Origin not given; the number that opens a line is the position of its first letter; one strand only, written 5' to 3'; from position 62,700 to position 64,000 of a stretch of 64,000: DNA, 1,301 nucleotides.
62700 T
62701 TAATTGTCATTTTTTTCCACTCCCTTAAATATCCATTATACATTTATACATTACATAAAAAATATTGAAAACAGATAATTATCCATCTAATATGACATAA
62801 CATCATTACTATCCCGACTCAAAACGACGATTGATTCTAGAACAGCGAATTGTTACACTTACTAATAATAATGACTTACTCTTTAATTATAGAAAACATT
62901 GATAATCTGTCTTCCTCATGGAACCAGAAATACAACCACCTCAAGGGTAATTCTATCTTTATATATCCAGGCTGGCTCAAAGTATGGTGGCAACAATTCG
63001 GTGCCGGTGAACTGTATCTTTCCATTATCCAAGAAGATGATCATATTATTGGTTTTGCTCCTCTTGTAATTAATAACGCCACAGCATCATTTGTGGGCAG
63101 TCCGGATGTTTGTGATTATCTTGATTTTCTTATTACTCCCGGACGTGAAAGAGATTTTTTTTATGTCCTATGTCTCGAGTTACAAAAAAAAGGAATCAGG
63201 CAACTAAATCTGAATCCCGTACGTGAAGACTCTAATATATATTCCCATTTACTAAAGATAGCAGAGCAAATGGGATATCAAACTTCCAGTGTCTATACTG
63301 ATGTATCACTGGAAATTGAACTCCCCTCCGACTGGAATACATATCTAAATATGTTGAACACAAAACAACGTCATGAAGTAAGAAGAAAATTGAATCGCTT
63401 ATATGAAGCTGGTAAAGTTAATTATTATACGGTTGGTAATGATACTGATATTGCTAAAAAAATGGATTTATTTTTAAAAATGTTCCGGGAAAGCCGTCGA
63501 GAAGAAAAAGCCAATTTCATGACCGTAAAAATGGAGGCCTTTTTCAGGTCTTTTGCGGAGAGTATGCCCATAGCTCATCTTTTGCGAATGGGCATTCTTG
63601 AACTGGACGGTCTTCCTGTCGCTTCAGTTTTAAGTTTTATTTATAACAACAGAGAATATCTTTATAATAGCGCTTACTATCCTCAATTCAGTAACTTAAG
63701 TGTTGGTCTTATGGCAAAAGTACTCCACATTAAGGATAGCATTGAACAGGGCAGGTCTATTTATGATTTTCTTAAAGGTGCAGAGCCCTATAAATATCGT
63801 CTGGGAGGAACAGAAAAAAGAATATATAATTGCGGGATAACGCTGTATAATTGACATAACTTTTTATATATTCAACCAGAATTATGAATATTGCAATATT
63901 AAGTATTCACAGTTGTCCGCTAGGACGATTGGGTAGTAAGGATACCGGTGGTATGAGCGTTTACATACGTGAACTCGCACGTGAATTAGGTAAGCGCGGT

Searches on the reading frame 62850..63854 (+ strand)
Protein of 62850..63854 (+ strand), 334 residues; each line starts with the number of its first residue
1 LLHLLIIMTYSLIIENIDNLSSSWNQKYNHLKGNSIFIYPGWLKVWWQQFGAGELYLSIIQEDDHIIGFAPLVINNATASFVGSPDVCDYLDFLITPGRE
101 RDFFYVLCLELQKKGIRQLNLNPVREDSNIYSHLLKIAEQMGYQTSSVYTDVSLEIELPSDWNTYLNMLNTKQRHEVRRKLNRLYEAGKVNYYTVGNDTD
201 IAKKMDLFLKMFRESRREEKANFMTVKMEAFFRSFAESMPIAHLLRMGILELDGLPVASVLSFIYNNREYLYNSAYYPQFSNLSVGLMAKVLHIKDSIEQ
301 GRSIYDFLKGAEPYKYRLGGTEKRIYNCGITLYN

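Call 52: find_encoding_contigs(protein=window:62850-63854:+, flank=10000, max_places=3)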
Protein window:62850-63854:+ (334 aa): no gene with exactly this product is on record in the collection.
